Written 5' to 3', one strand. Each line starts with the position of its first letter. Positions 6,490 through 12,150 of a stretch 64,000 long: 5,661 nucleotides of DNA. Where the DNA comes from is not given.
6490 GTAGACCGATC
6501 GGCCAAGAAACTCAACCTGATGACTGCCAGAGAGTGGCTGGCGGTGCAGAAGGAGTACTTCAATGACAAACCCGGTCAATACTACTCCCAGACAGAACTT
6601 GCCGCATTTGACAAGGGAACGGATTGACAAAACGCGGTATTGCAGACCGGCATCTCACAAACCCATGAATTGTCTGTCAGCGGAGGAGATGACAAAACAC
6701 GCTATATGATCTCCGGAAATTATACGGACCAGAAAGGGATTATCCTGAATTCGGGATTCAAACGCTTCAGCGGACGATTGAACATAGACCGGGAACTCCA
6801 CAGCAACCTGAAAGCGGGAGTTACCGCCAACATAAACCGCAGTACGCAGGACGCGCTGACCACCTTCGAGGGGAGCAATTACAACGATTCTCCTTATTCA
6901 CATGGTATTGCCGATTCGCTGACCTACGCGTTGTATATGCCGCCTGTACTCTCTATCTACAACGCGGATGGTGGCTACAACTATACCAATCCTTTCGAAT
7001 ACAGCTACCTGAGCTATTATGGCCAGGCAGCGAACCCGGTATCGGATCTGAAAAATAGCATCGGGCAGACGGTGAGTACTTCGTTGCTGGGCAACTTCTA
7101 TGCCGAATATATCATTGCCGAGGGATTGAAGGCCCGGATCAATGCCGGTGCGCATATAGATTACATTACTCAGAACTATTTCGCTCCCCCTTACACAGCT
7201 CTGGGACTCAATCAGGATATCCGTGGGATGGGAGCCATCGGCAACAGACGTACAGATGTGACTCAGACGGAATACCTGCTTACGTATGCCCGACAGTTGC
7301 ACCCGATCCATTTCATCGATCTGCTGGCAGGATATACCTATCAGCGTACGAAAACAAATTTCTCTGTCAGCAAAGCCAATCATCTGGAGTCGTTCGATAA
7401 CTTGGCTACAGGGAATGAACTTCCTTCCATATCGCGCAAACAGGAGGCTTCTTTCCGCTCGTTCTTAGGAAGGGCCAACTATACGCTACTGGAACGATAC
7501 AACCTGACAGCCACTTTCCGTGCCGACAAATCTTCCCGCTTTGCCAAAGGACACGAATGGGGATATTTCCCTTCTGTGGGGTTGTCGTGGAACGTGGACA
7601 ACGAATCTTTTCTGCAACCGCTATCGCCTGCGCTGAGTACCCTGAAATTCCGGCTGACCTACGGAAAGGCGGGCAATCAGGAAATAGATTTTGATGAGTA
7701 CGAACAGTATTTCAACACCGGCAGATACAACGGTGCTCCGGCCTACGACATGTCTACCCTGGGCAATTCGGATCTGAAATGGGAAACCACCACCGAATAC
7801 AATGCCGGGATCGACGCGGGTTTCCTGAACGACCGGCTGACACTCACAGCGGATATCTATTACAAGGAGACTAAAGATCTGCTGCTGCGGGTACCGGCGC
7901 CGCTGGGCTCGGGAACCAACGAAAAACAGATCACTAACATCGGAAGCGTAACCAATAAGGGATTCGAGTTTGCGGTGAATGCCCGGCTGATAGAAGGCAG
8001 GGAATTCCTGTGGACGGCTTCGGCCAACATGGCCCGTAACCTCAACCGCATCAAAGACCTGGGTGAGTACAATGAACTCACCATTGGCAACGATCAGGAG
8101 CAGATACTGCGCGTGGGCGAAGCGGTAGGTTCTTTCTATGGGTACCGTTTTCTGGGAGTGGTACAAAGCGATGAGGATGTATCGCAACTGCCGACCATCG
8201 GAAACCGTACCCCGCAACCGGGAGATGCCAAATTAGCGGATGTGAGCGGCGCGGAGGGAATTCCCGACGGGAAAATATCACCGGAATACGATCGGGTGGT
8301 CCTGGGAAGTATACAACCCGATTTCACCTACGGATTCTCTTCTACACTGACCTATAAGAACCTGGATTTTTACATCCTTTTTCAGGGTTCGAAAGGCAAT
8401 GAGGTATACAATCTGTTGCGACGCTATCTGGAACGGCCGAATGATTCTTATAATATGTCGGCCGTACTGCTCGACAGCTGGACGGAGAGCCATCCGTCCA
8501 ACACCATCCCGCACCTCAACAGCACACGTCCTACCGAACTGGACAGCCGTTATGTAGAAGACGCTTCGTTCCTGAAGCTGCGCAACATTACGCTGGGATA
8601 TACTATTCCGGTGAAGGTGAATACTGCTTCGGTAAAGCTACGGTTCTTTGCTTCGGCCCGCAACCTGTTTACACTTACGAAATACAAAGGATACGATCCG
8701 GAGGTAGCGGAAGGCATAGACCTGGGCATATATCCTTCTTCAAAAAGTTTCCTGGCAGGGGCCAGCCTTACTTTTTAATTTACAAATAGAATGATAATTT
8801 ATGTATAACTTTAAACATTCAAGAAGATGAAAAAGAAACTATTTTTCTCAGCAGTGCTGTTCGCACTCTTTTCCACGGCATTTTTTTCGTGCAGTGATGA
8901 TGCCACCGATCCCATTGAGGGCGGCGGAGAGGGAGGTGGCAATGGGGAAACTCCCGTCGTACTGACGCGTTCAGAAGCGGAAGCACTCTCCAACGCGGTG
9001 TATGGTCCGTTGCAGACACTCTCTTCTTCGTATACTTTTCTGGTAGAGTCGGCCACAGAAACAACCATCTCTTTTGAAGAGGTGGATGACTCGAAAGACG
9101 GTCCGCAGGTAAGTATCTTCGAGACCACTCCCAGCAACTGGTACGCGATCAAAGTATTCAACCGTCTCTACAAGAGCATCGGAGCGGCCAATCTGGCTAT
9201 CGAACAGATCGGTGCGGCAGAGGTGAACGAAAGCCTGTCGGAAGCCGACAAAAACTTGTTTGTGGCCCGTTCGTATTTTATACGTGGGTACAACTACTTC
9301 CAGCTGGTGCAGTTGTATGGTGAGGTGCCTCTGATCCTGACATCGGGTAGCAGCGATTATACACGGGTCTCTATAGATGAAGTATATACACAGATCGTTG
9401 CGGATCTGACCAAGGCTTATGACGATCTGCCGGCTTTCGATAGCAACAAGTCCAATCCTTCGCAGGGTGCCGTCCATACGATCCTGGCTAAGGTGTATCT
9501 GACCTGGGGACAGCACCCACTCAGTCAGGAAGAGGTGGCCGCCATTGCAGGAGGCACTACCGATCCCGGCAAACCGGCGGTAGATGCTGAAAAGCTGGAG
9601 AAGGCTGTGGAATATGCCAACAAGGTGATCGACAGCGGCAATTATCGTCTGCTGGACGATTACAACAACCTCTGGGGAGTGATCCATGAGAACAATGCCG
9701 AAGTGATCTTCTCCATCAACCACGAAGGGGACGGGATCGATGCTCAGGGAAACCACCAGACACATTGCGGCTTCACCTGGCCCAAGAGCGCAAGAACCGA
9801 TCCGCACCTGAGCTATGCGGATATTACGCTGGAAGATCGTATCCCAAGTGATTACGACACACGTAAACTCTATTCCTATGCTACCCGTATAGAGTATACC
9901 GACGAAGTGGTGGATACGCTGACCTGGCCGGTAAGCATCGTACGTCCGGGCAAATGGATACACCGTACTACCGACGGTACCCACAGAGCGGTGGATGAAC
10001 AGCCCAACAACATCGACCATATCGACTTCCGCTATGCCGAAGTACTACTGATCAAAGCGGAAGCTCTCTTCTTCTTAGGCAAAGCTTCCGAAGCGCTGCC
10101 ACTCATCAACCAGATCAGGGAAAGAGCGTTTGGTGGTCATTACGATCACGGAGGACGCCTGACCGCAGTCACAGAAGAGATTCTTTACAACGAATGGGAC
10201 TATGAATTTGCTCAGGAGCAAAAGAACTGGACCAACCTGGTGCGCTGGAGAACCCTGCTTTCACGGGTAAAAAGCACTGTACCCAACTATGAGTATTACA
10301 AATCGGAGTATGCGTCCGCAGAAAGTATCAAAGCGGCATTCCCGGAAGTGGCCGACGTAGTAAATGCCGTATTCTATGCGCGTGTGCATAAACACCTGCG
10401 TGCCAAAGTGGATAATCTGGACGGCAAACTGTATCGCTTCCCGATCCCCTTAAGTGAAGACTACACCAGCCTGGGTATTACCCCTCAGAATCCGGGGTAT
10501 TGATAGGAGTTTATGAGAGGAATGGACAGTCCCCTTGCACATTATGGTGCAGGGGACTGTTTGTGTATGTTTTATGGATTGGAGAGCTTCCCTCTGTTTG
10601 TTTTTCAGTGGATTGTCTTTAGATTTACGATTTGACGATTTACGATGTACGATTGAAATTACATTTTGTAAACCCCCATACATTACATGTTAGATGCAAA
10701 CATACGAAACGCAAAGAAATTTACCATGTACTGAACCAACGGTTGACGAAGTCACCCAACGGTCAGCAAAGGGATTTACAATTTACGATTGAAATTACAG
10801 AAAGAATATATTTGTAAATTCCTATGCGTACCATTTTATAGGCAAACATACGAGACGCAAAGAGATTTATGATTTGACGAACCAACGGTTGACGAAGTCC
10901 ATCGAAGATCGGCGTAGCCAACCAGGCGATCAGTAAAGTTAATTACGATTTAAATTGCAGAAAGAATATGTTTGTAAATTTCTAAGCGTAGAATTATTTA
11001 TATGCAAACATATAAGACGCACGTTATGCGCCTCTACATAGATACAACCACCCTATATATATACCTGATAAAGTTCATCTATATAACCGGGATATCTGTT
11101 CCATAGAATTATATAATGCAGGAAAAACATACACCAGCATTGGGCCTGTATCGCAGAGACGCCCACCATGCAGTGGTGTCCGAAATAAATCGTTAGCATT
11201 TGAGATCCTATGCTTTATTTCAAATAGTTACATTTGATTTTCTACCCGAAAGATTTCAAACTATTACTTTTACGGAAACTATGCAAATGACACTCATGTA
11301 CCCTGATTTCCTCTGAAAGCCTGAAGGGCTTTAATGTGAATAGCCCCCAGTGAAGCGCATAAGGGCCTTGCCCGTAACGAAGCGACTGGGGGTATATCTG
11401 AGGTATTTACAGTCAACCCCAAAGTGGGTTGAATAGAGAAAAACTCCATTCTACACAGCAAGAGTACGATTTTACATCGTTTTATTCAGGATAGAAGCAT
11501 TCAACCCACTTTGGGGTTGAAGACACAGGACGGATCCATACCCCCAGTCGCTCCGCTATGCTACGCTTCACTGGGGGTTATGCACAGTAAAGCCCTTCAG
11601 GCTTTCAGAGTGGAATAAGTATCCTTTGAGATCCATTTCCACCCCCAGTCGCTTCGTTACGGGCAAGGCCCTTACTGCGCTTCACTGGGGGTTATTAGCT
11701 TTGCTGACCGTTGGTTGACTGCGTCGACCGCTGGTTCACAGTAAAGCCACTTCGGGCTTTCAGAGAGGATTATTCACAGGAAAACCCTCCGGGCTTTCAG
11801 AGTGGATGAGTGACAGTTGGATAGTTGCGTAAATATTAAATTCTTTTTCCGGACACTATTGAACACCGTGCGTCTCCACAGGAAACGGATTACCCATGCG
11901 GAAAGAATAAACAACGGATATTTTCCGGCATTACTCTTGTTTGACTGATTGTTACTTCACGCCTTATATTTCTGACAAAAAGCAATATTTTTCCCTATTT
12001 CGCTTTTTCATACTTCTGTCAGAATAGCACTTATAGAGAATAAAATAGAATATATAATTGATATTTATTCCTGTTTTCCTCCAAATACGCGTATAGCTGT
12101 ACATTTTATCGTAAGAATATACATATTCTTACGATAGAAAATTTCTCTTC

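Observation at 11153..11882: A 730-bp ORF-free mosaic of nested palindromes: copy 1 of a three-copy family I cannot assign to any known class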

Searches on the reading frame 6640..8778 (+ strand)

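Call 12: search_protein_families(library=pfam, proteins=[window:6640-8778:+])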
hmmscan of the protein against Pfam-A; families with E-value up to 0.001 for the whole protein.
window:6640-8778:+ (712 aa): 1 family
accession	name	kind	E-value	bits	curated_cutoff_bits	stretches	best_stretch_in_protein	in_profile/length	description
PF00593.30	TonB_dep_Rec_b-barrel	-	5.8e-24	86.2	27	1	93-675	31-435/436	TonB dependent receptor-like, beta-barrel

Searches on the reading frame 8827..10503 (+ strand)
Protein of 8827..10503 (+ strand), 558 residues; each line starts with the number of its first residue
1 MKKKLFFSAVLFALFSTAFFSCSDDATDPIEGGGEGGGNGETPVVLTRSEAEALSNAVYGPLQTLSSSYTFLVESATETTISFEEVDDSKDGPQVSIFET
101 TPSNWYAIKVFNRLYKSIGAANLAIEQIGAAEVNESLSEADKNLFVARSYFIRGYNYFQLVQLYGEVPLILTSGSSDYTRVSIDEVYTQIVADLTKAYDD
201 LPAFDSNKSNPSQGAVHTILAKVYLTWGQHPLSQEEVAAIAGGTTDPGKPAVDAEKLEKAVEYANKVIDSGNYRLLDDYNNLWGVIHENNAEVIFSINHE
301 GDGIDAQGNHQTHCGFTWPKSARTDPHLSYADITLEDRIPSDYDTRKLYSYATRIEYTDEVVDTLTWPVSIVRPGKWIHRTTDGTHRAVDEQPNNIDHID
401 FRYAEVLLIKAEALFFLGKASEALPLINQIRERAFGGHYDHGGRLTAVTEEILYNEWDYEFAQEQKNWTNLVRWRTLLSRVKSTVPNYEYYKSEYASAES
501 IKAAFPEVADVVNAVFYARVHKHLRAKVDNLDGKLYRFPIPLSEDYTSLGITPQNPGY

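Call 11: find_encoding_contigs(protein=window:8827-10503:+, flank=6000, max_places=8)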
Protein window:8827-10503:+ (558 aa): 1 contig read that carries it; 1 place shown.
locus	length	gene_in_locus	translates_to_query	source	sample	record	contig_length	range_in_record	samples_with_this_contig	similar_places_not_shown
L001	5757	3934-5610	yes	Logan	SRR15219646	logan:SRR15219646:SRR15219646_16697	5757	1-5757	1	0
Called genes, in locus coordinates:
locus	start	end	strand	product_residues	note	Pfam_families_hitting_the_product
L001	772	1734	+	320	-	PF13620:CarboxypepD_reg, PF13715:CarbopepD_reg_2, PF07715:Plug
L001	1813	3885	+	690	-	PF00593:TonB_dep_Rec_b-barrel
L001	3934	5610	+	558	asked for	PF14322:SusD-like_3, PF07980:SusD_RagB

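Call 12: search_protein_families(library=pfam, proteins=[window:8827-10503:+])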
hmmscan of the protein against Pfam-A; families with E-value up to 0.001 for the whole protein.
window:8827-10503:+ (558 aa): 2 families
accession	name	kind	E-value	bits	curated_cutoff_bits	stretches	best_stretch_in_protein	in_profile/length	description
PF07980.17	SusD_RagB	-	1.1e-25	91.3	23.1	1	373-558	134-297/297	SusD family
PF14322.12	SusD-like_3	-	9.4e-25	88.4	27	1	100-225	67-191/191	Starch-binding associating with outer membrane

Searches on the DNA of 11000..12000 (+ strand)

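Call 8: search_rna_families(source=window, start=11000, end=12000, threshold=evalue, max_evalue=10)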
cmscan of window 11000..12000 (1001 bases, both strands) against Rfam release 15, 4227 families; matches with E-value up to 10: 5.
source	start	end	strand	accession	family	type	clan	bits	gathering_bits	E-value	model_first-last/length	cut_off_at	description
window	11404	11528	-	RF01896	mir-142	Gene; miRNA;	-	27.9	57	0.0031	1-85/85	no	mir-142 microRNA precursor family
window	11415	11518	+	RF02095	mir-2985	Gene; miRNA;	-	27.4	68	0.0036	1-71/71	no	mir-2985 microRNA precursor family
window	11415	11518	-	RF02095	mir-2985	Gene; miRNA;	-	27.2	68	0.0042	1-71/71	no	mir-2985 microRNA precursor family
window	11413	11520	+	RF03174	mir-4803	Gene; miRNA;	-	20.6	90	0.55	11-64/74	no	mir-4803 microRNA precursor family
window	11098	11125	-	RF01350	CRISPR-DR41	Gene; CRISPR;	-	17.6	36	2.3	1-29/29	no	CRISPR RNA direct repeat element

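Call 45: search_dna_similar(query=window:11120-11920:+, collection=plasmids, mode=distant, max_evalue=0.001)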
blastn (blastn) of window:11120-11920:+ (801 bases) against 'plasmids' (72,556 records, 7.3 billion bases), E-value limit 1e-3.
No match.

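Call 46: search_dna_similar(query=window:11120-11920:+, collection=phages, mode=distant, max_evalue=0.001)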
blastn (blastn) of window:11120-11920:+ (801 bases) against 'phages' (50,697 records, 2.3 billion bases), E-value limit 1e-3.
No match.
